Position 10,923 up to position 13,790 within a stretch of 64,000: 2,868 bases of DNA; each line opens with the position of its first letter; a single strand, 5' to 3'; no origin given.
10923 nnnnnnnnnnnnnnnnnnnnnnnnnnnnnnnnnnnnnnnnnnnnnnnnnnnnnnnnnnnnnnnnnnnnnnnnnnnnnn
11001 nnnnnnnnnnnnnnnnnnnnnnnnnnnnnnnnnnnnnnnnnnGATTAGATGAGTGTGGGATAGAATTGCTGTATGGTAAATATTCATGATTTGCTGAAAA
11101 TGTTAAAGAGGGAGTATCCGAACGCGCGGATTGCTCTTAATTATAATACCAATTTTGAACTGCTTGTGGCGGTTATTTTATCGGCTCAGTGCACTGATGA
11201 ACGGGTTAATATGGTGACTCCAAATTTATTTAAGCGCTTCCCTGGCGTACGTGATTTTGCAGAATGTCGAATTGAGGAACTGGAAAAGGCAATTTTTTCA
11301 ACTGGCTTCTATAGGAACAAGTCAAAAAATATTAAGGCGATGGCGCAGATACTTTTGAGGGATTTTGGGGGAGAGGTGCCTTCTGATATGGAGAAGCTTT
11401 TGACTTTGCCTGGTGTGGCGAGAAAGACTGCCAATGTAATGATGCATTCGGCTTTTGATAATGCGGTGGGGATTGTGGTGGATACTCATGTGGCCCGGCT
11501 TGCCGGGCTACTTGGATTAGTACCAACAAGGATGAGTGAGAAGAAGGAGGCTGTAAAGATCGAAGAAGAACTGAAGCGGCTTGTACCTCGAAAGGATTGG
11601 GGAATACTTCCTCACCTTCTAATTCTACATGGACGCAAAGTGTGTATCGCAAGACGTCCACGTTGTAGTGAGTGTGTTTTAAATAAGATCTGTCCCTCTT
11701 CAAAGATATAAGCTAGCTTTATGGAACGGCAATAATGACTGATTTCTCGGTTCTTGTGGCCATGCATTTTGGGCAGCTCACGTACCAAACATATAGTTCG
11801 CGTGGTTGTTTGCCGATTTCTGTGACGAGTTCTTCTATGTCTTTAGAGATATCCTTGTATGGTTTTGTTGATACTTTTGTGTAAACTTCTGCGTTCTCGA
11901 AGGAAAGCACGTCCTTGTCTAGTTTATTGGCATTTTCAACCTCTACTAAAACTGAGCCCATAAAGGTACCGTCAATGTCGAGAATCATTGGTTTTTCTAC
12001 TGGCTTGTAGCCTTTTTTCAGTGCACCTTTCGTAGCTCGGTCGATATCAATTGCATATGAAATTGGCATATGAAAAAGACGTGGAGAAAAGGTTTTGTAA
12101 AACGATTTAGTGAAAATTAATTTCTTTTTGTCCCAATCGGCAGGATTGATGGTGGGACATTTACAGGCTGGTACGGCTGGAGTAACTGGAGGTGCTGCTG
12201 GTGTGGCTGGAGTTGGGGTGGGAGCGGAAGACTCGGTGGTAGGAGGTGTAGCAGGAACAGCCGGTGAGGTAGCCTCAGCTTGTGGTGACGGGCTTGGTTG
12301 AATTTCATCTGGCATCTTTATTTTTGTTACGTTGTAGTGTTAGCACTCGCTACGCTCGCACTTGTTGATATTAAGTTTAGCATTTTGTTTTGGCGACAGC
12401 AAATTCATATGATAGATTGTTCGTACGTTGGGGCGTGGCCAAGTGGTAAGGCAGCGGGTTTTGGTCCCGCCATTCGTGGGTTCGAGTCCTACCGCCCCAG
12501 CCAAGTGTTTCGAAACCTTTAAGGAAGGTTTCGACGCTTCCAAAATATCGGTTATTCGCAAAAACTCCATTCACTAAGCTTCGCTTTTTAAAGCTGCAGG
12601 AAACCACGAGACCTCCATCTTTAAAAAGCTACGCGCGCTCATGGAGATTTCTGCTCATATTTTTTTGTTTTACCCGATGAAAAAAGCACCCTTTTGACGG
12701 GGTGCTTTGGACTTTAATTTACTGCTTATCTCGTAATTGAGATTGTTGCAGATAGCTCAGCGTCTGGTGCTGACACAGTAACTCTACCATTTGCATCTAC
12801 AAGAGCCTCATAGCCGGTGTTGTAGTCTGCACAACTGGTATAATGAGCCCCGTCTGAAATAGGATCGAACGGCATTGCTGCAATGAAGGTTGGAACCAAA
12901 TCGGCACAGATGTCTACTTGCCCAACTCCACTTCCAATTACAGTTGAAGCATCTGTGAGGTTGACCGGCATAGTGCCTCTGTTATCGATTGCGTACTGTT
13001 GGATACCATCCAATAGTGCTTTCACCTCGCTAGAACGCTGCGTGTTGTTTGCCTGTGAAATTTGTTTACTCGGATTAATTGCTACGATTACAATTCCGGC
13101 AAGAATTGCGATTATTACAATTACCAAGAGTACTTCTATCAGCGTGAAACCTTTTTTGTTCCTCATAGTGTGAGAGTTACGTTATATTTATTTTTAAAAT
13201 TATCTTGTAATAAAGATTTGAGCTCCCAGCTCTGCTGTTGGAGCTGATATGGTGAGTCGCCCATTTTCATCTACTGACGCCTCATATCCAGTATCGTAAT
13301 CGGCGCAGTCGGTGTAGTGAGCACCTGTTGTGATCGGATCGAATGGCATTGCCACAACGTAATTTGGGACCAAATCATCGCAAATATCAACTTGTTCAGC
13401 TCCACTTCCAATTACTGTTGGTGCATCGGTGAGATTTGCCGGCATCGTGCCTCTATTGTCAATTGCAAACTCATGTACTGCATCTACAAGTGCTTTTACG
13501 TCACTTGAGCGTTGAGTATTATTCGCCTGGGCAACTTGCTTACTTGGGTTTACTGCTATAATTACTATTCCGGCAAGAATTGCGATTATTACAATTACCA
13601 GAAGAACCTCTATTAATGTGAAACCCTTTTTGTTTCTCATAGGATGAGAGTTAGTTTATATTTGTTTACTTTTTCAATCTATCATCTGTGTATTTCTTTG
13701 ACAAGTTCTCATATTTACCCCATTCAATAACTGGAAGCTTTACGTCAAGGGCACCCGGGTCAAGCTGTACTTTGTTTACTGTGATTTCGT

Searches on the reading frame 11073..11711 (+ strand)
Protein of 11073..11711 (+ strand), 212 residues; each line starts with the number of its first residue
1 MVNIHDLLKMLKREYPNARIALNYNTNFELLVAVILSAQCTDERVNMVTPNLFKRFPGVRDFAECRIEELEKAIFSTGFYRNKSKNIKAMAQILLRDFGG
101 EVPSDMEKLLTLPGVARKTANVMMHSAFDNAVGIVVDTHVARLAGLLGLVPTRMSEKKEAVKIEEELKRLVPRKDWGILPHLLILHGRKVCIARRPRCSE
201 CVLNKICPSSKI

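Call 18: search_protein_families(library=pfam, proteins=[window:11073-11711:+], max_evalue=0.00001)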
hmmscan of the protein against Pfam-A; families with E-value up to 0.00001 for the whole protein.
window:11073-11711:+ (212 aa): 1 family
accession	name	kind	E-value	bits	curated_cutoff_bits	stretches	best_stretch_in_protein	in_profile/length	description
PF00730.31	HhH-GPD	-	6.7e-25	88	26.2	1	32-171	1-106/108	HhH-GPD superfamily base excision DNA repair protein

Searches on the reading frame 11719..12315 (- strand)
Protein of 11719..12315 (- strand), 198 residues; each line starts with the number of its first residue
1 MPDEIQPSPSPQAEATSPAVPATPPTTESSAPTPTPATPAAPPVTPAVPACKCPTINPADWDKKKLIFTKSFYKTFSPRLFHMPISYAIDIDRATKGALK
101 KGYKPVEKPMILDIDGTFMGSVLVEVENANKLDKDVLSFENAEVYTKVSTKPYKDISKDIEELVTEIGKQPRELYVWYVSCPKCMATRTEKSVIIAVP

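Call 8: search_protein_families(library=pfam, proteins=[window:11719-12315:-], max_evalue=0.01)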
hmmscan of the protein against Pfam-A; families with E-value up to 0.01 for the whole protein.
window:11719-12315:- (198 aa): 1 family
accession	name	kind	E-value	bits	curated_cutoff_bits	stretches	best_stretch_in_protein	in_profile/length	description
PF20603.3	Bact_hydrolase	-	6.9e-16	59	27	1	51-195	10-156/160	Bacterial hydrolase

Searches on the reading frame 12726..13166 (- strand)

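Call 8: search_protein_families(library=pfam, proteins=[window:12726-13166:-], max_evalue=0.01)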
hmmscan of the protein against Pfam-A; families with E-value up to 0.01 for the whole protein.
window:12726-13166:- (146 aa): 2 families
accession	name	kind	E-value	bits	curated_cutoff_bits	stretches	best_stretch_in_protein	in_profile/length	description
PF07963.17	N_methyl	-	7.2e-10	38.5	21.2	1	1-26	1-26/27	Prokaryotic N-terminal methylation motif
PF14221.11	DUF4330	-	0.0026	18.3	27.6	1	7-56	14-63/167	Domain of unknown function (DUF4330)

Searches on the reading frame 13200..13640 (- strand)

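Call 8: search_protein_families(library=pfam, proteins=[window:13200-13640:-], max_evalue=0.01)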
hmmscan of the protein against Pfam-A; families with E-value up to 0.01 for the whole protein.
window:13200-13640:- (146 aa): 2 families
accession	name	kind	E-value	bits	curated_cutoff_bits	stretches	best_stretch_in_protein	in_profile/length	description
PF07963.17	N_methyl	-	7.8e-10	38.4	21.2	1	1-26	1-26/27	Prokaryotic N-terminal methylation motif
PF14221.11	DUF4330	-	0.00061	20.4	27.6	1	7-56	14-65/167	Domain of unknown function (DUF4330)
